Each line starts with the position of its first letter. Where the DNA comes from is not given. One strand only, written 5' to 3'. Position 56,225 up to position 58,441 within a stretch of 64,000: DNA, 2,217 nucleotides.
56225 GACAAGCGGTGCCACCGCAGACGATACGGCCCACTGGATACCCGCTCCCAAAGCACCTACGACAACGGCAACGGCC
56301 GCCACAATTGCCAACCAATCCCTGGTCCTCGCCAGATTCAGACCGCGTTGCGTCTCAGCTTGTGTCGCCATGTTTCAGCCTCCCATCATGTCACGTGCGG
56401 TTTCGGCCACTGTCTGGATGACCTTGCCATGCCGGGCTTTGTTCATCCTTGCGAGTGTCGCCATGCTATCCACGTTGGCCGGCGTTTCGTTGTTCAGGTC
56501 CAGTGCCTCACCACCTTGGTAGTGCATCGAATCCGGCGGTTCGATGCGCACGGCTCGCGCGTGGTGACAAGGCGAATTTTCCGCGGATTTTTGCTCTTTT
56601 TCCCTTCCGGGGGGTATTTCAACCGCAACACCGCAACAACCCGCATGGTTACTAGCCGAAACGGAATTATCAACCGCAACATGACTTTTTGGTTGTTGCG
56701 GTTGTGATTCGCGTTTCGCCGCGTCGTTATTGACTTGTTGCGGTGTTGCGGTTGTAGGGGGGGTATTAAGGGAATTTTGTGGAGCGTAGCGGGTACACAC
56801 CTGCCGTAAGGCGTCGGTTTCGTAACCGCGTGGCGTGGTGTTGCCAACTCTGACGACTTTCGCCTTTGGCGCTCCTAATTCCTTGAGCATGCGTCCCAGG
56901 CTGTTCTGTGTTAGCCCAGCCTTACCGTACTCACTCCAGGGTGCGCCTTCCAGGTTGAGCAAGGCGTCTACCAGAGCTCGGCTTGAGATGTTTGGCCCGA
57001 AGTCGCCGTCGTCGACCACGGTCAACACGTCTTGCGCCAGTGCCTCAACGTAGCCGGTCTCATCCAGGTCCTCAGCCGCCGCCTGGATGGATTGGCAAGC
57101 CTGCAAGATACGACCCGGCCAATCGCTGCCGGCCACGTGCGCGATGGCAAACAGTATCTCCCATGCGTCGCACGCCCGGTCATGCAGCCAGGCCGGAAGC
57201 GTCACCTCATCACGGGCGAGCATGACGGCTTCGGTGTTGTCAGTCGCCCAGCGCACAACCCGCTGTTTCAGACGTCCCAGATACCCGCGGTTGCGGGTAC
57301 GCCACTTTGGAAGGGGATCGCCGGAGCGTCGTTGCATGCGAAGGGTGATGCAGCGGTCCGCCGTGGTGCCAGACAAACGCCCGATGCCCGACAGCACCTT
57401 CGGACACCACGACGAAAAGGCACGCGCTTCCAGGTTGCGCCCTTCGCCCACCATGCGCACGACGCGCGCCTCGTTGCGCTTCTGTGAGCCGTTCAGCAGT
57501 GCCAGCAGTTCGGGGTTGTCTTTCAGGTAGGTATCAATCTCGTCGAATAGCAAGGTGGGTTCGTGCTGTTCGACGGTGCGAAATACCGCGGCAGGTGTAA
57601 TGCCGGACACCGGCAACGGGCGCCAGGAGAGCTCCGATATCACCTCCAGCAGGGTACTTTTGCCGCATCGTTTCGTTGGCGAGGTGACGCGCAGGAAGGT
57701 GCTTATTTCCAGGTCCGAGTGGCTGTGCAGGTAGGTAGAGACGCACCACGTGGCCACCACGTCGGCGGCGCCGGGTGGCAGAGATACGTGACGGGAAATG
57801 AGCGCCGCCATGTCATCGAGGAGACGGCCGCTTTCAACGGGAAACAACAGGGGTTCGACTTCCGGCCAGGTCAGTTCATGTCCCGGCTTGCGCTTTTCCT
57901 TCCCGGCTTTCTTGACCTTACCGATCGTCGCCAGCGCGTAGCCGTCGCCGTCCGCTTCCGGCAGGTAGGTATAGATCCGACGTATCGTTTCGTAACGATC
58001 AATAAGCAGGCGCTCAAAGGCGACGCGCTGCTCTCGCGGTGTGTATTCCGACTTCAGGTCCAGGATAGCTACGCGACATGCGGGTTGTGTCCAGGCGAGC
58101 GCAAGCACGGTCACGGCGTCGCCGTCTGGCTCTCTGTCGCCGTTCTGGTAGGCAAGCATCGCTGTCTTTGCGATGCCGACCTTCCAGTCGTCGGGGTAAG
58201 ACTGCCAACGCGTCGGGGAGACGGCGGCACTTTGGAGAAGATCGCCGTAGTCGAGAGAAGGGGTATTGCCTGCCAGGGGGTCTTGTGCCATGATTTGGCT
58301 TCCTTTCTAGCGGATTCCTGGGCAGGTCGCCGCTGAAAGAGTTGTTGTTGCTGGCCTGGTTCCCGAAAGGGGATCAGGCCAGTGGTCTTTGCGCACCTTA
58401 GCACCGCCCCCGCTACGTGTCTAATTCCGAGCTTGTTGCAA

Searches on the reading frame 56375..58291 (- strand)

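Call 36: search_protein_families(library=pfam, proteins=[window:56375-58291:-], max_evalue=0.001)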
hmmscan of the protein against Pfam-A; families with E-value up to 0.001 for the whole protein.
window:56375-58291:- (638 aa): 1 family
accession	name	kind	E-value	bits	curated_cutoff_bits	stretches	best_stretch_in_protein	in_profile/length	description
PF12307.13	DUF3631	-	2.8e-28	99.7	24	1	318-502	1-182/182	Protein of unknown function (DUF3631)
